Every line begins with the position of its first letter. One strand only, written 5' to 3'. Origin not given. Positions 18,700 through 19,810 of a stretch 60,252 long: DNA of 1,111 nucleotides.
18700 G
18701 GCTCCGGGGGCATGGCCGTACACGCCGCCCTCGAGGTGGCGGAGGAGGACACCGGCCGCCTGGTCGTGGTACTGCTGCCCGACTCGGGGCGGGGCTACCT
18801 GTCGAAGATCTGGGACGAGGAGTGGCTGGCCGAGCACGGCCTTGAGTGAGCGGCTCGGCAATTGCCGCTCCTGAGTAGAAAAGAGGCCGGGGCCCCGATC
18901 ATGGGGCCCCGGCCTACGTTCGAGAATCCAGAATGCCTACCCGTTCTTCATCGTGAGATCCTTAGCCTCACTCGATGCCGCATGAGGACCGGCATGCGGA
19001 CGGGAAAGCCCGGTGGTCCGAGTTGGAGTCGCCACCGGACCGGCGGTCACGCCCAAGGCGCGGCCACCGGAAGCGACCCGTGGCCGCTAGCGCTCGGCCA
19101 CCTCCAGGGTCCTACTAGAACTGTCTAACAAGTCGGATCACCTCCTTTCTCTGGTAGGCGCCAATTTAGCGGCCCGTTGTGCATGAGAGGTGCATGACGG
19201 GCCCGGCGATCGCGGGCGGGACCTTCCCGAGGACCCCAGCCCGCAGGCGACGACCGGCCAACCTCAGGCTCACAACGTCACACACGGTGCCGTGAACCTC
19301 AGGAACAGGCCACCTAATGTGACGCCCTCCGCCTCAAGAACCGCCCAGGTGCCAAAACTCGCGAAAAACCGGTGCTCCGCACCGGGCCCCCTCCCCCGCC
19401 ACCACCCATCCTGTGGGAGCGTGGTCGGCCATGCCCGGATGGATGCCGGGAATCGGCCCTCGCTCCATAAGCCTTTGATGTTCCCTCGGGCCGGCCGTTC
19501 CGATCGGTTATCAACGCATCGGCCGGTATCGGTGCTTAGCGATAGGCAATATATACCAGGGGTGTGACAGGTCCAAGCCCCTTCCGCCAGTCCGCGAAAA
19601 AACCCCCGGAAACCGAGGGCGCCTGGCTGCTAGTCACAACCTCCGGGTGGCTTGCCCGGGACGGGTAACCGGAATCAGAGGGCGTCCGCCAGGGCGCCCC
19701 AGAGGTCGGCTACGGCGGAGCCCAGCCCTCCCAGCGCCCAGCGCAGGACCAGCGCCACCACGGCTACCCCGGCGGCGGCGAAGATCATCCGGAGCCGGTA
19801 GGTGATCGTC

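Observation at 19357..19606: Three-copy ~235-bp intergenic element that looks like a paralogous small-RNA gene family (reference copy)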

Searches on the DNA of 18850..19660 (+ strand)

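Call 8: search_dna_similar(query=window:19340-19620:+, collection=plasmids, mode=distant, max_rows=40)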
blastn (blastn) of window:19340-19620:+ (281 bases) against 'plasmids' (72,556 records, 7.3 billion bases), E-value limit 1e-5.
No match.

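Call 9: search_dna_similar(query=window:19340-19620:+, collection=phages, mode=distant, max_rows=40)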
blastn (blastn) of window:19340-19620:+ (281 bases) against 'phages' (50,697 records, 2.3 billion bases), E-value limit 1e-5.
No match.
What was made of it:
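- Tried and rejected: BLAST against phage and plasmid collections found nothing (calls 8, 9).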

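Call 58: search_rna_families(source=window, start=18850, end=19660, threshold=evalue, max_evalue=10, show_alignments=2)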
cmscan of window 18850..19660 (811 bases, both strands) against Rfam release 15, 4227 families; matches with E-value up to 10: 8.
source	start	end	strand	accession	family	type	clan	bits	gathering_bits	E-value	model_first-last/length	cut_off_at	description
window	18972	19155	-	RF02471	Ms_IGR-5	Gene; sRNA;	-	23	45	0.0047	1-184/184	no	Actinobacteria sRNA Ms_IGR-5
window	19060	19157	-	RF01867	CC2171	Gene; sRNA;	-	19.4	75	0.084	1-159/159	no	caulobacter sRNA CC2171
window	18884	18915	-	RF02000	MIR1846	Gene; miRNA;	-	18.3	77.5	1.4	40-73/110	no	MIR1846 microRNA precursor family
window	18884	18915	+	RF02000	MIR1846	Gene; miRNA;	-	17.7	77.5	2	40-73/110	no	MIR1846 microRNA precursor family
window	18883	18912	-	RF01330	CRISPR-DR16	Gene; CRISPR;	-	16.8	35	0.92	6-29/37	no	CRISPR RNA direct repeat element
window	18882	18928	-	RF02802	PyrR204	Gene; snRNA; snoRNA; HACA-box;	-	14.5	71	6.8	1-57/57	no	Pyrobaculum sRNA 204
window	18887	18915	+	RF01330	CRISPR-DR16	Gene; CRISPR;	-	14.2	35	5.8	6-28/37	no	CRISPR RNA direct repeat element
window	18890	18909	+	RF01833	astro_FSE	Cis-reg; frameshift_element;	-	11.1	70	7.2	1-24/55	no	ribosomal frameshift site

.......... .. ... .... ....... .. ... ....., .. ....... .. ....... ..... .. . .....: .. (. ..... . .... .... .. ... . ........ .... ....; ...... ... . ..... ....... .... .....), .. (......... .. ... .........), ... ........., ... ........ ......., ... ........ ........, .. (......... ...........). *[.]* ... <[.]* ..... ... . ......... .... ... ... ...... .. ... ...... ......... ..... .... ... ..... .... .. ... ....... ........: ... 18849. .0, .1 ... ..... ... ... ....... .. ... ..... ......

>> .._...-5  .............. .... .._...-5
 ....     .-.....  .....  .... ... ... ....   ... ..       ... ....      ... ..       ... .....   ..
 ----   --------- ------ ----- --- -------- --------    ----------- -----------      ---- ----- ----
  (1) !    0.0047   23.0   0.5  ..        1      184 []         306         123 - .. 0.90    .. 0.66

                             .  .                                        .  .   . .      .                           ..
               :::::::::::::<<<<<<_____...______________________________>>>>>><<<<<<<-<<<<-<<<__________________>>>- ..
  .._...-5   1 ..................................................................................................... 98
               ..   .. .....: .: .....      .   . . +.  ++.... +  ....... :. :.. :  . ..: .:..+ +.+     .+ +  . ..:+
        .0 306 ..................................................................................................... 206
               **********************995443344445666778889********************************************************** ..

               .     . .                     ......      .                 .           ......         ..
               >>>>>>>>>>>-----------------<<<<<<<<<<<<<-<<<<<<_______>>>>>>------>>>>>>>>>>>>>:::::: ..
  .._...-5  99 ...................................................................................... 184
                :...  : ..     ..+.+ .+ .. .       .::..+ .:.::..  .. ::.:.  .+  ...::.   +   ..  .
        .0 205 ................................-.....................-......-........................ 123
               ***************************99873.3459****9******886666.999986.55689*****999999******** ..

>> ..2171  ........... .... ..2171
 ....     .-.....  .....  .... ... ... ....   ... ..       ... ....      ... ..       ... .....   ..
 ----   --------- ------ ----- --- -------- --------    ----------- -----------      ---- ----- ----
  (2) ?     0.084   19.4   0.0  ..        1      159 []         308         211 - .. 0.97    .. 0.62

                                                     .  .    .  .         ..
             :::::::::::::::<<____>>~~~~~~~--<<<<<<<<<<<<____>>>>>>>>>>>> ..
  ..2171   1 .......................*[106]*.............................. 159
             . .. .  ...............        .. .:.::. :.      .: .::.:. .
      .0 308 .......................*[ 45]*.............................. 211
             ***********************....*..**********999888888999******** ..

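Call 74: build_rna_model(alignment_id=A5, structure=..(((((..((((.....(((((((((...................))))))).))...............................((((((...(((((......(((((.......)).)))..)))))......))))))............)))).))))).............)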
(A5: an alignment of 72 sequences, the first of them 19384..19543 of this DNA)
Model R1 built from alignment A5 (72 sequences, 179 columns); structure: as given.
model positions 160; base pairs 34; branch points 1; effective number of sequences 1.82; information 0.59 bits per position. Calibrated on 0.2 Mb of random sequence (short: E-values are rough).
structure used (alignment columns):
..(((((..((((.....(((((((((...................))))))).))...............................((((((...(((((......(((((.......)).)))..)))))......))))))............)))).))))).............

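Call 75: search_with_rna_model(model_id=R1, source=window, filters=off, max_evalue=10)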
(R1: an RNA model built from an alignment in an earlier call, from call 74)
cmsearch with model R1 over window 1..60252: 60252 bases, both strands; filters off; matches with E-value up to 10: 125.
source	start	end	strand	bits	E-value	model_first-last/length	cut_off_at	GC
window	19385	19543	-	161.5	3.2e-34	1-160/160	no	0.66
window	12526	12676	-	141.1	9.9e-30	1-160/160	no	0.7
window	9856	10013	-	127.5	1e-26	1-160/160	no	0.7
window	8313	8351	+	18.8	0.01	1-160/160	no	0.79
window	18598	18753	+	15.1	0.069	1-160/160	no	0.69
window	19416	19466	+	14.2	0.1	77-128/160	no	0.73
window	26767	26795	-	12.7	0.23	1-160/160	no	0.69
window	29742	29796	+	12.3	0.29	1-160/160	no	0.71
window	20430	20529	+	12.3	0.29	1-160/160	no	0.7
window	9887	9939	+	12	0.32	76-128/160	no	0.77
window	28989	29046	-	11.9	0.34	1-160/160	no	0.72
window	4444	4494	+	10.8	0.59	1-160/160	no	0.76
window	51020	51085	-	10.6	0.67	1-160/160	no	0.65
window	6816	6867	+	10.5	0.69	1-160/160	no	0.62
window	7318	7370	-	10.2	0.81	1-160/160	no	0.72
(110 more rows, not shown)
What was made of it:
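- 19364..19542 (-): Copy 3: predicted ~179-nt transcript, from the start site about 6-8 nt after the -10 box to the end of the U-tract. CM R1 scores 161.5 bits over 19385-19543 (call 75).
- Checked: The covariance model R1 gives 127.5, 141.1 and 161.5 bits, and the next window hit scores 18.8 bits (call 75).
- Real and specific: the window has exactly 3 hits at 127-161 bits, and the next scores 18.8 (call 75). The opposite strand of the copies scores 14 bits or less (call 75).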

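Call 76: search_with_rna_model(model_id=R1, sources=[L170, L171, L172, L173, L174, L167, L168, L169], filters=off, max_evalue=10)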
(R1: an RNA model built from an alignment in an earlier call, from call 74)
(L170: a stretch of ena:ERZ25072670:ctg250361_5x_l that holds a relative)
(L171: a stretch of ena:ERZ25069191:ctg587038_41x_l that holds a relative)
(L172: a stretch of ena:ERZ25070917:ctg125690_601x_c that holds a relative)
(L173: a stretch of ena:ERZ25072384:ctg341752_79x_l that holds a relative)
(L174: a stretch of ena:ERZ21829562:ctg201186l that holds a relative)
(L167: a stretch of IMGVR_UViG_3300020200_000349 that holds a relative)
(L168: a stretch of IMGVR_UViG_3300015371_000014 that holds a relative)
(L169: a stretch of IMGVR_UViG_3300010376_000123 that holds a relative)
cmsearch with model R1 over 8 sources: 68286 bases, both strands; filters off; matches with E-value up to 10: 99.
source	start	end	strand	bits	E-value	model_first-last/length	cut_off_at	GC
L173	4989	5035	-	15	0.082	1-160/160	no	0.74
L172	2685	2727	+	13.3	0.19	1-160/160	no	0.77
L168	7344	7425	+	13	0.22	1-160/160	no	0.55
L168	8274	8436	+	13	0.22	1-160/160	no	0.65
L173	1947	2037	-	12.6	0.27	1-160/160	no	0.66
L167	11893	12002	+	11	0.63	1-160/160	no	0.59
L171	3558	3666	+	10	1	1-160/160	no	0.72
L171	5714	5768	-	9.9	1.1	1-160/160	no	0.6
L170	3877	3919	-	9.9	1.1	1-160/160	no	0.84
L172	5228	5282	-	9.8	1.1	1-160/160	no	0.65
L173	4529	4587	-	9.5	1.3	1-160/160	no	0.66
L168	8840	8928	-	9.3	1.4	1-160/160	no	0.66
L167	14102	14167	+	9.3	1.5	1-160/160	no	0.56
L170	6683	6735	+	9.3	1.5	1-160/160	no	0.7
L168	5535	5594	-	9.1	1.6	1-160/160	no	0.6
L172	18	91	+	9.1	1.6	1-160/160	no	0.72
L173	1152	1178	+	9.1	1.6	1-160/160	no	0.81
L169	2432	2473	-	9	1.7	1-160/160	no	0.76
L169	1488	1519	-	9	1.7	86-117/160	no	0.81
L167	8384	8410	+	9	1.7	1-160/160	no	0.85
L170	953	990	+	8.8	1.8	1-160/160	no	0.82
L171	1033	1070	+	8.8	1.8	1-160/160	no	0.82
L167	2562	2591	+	8.8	1.9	1-160/160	no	0.63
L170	949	974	-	8.7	2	89-114/160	no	0.81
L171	1029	1054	-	8.7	2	89-114/160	no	0.81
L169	800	852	+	8.7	2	1-160/160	no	0.75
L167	9437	9544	+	8.7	2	1-160/160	no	0.61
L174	924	995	-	8.7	2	1-160/160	no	0.61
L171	2554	2586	-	8.7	2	19-51/160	no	0.76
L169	5569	5613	-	8.7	2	1-160/160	no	0.73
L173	4261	4392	-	8.6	2.1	1-160/160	no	0.67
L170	4367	4412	+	8.2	2.6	1-160/160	no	0.76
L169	2557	2657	-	8.1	2.7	1-160/160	no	0.71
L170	3864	3888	+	8.1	2.7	1-160/160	no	0.88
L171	5934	6038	+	8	2.8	1-160/160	no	0.65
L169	338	371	-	7.9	3.1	1-160/160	no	0.74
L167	1755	1823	+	7.8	3.1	1-160/160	no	0.59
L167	7061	7199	-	7.7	3.3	1-160/160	no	0.67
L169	4319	4358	-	7.7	3.4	1-160/160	no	0.77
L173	5721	5820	-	7.6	3.6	1-160/160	no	0.69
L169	3725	3794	+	7.5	3.7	1-160/160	no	0.74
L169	2075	2185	-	7.2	4.2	1-160/160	no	0.73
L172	2577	2620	+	7.2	4.3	1-160/160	no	0.73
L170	3634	3699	+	7.2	4.3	1-160/160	no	0.74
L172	4353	4426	+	7.1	4.5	1-160/160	no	0.64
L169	6035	6123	-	7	4.8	1-160/160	no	0.71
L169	2021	2059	-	6.9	4.9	1-160/160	no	0.82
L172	2194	2219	+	6.9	5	1-160/160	no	0.65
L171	2706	2740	+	6.9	5.1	1-160/160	no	0.69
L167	392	433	-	6.8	5.1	1-160/160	no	0.71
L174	73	102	-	6.7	5.4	1-160/160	no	0.67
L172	2007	2134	+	6.7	5.5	1-160/160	no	0.59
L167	186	217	-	6.7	5.5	1-160/160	no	0.66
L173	662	705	+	6.6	5.7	1-160/160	no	0.75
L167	7789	7849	-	6.5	6.2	1-160/160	no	0.75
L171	6275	6374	-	6.4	6.3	1-160/160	no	0.7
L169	2666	2721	+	6.4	6.5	1-160/160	no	0.75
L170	2416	2502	+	6.3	6.7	1-160/160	no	0.72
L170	6314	6413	-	6.3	6.7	1-160/160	no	0.71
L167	5429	5486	-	6.3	6.8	1-160/160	no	0.66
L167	4649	4684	+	6.3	6.9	1-160/160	no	0.61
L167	12769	12816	+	6.2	7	1-160/160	no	0.69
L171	6086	6185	-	6.2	7.2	1-160/160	no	0.67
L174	5597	5658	-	6.1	7.3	1-160/160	no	0.56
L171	6388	6428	-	6.1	7.4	1-160/160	no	0.78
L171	4369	4414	+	6.1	7.6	1-160/160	no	0.76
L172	5449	5474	-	6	7.8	1-160/160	no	0.73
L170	6125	6224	-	6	7.9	1-160/160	no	0.67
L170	3076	3109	+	6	7.9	1-160/160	no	0.62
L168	5292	5335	+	6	7.9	1-160/160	no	0.64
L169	4928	4967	-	6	8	1-160/160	no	0.77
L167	132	243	+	6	8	1-160/160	no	0.67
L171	4942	4974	-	5.9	8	1-160/160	no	0.79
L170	2658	2723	+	5.9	8.1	1-160/160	no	0.7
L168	1766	1800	-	5.9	8.2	86-120/160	no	0.63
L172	2620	2654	-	5.9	8.3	18-52/160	no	0.66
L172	2688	2714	-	5.9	8.3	1-160/160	no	0.78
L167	9767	9808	+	5.9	8.4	1-160/160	no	0.62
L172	3232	3373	-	5.9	8.4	1-160/160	no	0.62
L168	2542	2584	+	5.9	8.4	1-160/160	no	0.67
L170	1518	1556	+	5.8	8.5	1-160/160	no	0.67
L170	2939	3043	+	5.8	8.5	1-160/160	no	0.63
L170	4971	5013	+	5.8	8.6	1-160/160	no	0.67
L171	4973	5015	+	5.8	8.6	1-160/160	no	0.67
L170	6580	6668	+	5.8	8.6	1-160/160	no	0.62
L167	54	114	-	5.8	8.7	1-160/160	no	0.64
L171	2985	3049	-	5.8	8.7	1-160/160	no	0.68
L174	6574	6643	-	5.8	8.7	80-125/160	no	0.59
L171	5240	5399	-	5.7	9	1-160/160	no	0.6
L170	5973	6077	+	5.7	9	1-160/160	no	0.6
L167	8924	8951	-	5.7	9.1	1-160/160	no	0.64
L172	4138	4237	-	5.7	9.1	1-160/160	no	0.7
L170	5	86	+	5.7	9.2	1-160/160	no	0.7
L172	4190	4234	+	5.6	9.4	1-160/160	no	0.67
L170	3492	3512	+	5.6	9.5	1-160/160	no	0.76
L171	3492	3512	+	5.6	9.5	1-160/160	no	0.76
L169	1582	1633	-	5.6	9.5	76-128/160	no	0.77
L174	5829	5853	+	5.6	9.8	1-160/160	no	0.72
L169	923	1009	-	5.5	9.9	1-160/160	no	0.75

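Call 78: search_with_rna_model(model_id=R1, sources=[window, L002, L006, L009, L013, L015, L016, L021, L022, L024, L027, L029, L031, L034, L036, L038, L040, L045, L047, L051, L054, L057, L060, L062, L074, L077, L082, L088, L092, L094, L096, L097, L099, L100, L101, L103, L108, L109, L111, L115, L117, L118, L119, L121, L122, L127, L128, L129, L130, L131, L132, L133, L135, L137, L138, L139, L140, L141, L142, L143, L144, L145, L146, L147, L148, L150, L151, L152, L153, L156, L158, L160, L161, L165, L166, L175, L176], max_evalue=0.00001, make_alignment=true)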
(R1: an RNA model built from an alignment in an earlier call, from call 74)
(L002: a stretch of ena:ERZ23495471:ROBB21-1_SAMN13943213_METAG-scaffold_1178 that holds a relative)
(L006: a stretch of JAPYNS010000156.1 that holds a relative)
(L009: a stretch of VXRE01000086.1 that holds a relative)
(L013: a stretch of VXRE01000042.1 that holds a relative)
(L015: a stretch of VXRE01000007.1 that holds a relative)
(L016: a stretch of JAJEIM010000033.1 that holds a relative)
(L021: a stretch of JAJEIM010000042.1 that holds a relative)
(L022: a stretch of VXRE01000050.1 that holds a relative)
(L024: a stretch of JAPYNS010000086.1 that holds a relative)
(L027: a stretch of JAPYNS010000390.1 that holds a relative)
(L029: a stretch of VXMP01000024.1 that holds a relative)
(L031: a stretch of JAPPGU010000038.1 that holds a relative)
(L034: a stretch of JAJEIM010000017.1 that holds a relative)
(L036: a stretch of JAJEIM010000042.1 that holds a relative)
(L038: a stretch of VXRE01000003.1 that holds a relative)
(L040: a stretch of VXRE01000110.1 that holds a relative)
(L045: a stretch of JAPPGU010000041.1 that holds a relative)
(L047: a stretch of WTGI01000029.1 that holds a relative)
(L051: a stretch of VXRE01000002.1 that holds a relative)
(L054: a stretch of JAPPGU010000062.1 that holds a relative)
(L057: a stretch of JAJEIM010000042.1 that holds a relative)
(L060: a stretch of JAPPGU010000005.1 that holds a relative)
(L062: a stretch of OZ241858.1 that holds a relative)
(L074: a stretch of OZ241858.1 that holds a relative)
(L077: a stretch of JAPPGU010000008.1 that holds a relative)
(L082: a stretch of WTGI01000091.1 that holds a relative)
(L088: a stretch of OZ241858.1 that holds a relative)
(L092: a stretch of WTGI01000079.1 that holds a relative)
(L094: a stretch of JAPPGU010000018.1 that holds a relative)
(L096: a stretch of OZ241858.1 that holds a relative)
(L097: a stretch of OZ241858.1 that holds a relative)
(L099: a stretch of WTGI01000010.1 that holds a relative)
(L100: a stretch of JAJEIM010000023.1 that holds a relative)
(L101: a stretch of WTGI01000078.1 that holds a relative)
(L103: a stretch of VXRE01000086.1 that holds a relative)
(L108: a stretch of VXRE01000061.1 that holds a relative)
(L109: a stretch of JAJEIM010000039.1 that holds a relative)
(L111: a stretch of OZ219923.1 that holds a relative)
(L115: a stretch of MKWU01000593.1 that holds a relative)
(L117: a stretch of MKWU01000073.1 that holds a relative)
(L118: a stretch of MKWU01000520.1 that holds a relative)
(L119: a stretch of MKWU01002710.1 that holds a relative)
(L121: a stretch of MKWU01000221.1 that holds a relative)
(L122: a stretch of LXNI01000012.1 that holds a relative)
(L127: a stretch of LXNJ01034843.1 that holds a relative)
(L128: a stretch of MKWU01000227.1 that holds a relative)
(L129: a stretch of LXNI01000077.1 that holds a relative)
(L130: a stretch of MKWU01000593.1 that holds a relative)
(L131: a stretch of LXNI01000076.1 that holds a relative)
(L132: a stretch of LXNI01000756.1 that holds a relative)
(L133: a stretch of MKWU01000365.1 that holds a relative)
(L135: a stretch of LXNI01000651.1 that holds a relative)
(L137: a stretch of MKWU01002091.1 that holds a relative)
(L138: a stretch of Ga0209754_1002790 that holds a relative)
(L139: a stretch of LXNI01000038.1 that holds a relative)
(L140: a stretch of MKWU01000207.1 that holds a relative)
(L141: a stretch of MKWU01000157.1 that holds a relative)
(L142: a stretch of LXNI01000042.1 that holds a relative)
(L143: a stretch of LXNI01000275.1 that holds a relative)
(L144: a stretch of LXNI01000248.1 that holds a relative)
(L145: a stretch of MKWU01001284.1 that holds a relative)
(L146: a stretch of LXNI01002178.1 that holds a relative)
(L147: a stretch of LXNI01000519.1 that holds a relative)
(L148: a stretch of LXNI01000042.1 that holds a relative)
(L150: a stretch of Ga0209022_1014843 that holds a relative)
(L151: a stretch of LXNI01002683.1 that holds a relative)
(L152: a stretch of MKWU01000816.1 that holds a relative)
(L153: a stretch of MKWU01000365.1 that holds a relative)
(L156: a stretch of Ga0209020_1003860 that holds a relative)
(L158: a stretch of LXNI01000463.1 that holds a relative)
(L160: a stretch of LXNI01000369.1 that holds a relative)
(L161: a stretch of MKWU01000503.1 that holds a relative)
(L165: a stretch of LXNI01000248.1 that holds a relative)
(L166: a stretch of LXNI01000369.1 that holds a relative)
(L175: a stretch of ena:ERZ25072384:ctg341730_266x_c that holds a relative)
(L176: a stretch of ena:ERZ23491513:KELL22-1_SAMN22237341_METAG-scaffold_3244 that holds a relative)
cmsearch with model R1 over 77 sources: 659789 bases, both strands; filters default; matches with E-value up to 0.00001: 86.
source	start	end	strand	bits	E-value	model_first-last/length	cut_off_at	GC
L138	6019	6177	-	171.4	2.3e-35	1-160/160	no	0.64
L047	46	204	-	165.8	3.9e-34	1-160/160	no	0.68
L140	832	991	-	164.1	9.4e-34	1-160/160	no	0.69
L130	672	831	+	164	9.5e-34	1-160/160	no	0.69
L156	8872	9031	-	164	9.5e-34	1-160/160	no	0.69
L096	6181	6340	+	163.4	1.3e-33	1-160/160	no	0.66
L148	2957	3116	-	163.2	1.4e-33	1-160/160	no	0.68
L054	2769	2927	+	162.8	1.8e-33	1-160/160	no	0.69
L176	4940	5097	-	162.2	2.4e-33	1-160/160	no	0.68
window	19385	19543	-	161.5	3.5e-33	1-160/160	no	0.66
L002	3737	3895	+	160.6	5.5e-33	1-160/160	no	0.67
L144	9664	9826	+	160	7.4e-33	1-160/160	no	0.69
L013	6631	6787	-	159.4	1e-32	1-160/160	no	0.69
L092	6858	7015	-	159.3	1.1e-32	1-160/160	no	0.7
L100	1553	1710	+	159.3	1.1e-32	1-160/160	no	0.68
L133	840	1000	+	158.8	1.4e-32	1-160/160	no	0.69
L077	5970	6127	-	158.7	1.4e-32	1-160/160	no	0.69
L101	4224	4381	+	158.4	1.6e-32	1-160/160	no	0.7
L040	5697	5857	-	157.2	3e-32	1-160/160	no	0.66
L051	7458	7617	+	156.6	4.3e-32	1-160/160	no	0.7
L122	339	496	+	156.5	4.3e-32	1-160/160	no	0.7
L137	10933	11092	-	156.4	4.7e-32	1-160/160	no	0.66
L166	1642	1801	-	155.4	7.5e-32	1-160/160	no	0.69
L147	1019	1178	-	155.3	8.1e-32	1-160/160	no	0.69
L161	402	561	-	155.3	8.2e-32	1-160/160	no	0.68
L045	121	279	+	155.2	8.7e-32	1-160/160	no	0.69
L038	3361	3519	-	155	9.3e-32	1-160/160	no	0.69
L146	14096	14255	+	154.4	1.3e-31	1-160/160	no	0.66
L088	5531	5694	-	154.1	1.5e-31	1-160/160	no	0.7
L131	3207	3366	-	154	1.6e-31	1-160/160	no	0.69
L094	2776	2934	+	152.9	2.7e-31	1-160/160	no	0.69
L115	8961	9119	-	152.8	2.9e-31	1-160/160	no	0.7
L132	11331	11492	+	152.5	3.3e-31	1-160/160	no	0.67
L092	1233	1394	+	152.3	3.8e-31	1-160/160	no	0.67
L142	56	215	-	151.6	5.2e-31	1-160/160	no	0.68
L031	244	404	-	151.4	5.9e-31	1-160/160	no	0.7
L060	5891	6051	-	151.4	5.9e-31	1-160/160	no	0.7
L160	1002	1162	+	150.9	7.5e-31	1-160/160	no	0.69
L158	5298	5456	+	150.9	7.6e-31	1-160/160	no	0.69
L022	3979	4138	+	150.6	8.6e-31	1-160/160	no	0.7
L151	6299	6455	+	150.1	1.1e-30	1-160/160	no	0.71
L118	5637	5798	+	149.8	1.3e-30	1-160/160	no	0.69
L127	72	223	+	147.7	3.9e-30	1-160/160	no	0.64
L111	7006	7167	+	147.6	4.1e-30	1-160/160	no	0.69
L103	2990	3147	-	147.1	5.3e-30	1-160/160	no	0.7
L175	4944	5102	-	145.9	9.6e-30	1-160/160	no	0.67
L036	5904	6064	+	145.7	1.1e-29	1-160/160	no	0.68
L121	392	549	-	145.5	1.2e-29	1-160/160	no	0.68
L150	1676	1833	+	145.5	1.2e-29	1-160/160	no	0.68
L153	5111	5271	+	145.1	1.4e-29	1-160/160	no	0.7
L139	1507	1669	+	141.8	7.8e-29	1-160/160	no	0.71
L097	7332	7492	-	141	1.2e-28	1-160/160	no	0.71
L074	1764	1923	-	140.9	1.2e-28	1-160/160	no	0.71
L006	4233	4395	+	140.5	1.5e-28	1-160/160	no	0.66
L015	2180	2344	-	140.3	1.7e-28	1-160/160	no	0.7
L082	4519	4678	+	139.6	2.4e-28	1-160/160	no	0.72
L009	5606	5769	+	139.3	2.7e-28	1-160/160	no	0.72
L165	8074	8237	+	138.3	4.6e-28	1-160/160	no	0.68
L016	3110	3268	+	137.4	7.3e-28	1-160/160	no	0.68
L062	6490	6644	-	136.9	9.6e-28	1-160/160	no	0.67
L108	5460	5616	+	136.7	1e-27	1-160/160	no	0.71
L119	5657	5820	+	136.3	1.3e-27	1-160/160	no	0.69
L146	3151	3307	-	135.1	2.3e-27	1-160/160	no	0.69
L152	2385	2548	-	132.3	9.7e-27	1-160/160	no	0.69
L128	7902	8063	-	131.3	1.6e-26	1-160/160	no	0.73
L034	2247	2406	+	130.4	2.6e-26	1-160/160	no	0.69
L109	3381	3540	+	130.2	2.8e-26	1-160/160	no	0.71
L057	7788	7951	-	129.2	4.7e-26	1-160/160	no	0.69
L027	795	951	+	128.2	8e-26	1-160/160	no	0.69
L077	3274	3431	-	126.8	1.6e-25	1-160/160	no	0.7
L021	1280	1439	+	126.2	2.1e-25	1-160/160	no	0.7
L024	3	177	-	124.6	4.8e-25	1-160/160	no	0.69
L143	3462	3630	-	124.5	5.1e-25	1-160/160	no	0.67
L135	1079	1237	-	121.4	2.5e-24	1-160/160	no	0.7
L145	550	728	+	119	8.2e-24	1-160/160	no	0.66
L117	1056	1213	-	118.9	8.8e-24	1-160/160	no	0.69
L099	6177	6319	+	118.4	1.1e-23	1-160/160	no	0.72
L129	1976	2130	-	113.1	1.6e-22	1-160/160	no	0.67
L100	4281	4439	+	112.8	2e-22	1-160/160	no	0.68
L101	6927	7084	+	110.9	5.1e-22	1-160/160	no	0.67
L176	2233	2389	-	108.9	1.4e-21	1-160/160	no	0.73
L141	8289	8454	+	106.4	5e-21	1-160/160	no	0.67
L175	2213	2369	-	102.8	3.1e-20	1-160/160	no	0.73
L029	4408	4574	-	95.4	1.4e-18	1-160/160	no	0.64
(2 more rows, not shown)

Alignment A6: 86 matches aligned to the model, 203 columns, each read 5' to 3' on its own strand. Consensus structure (alignment columns), stored with it:
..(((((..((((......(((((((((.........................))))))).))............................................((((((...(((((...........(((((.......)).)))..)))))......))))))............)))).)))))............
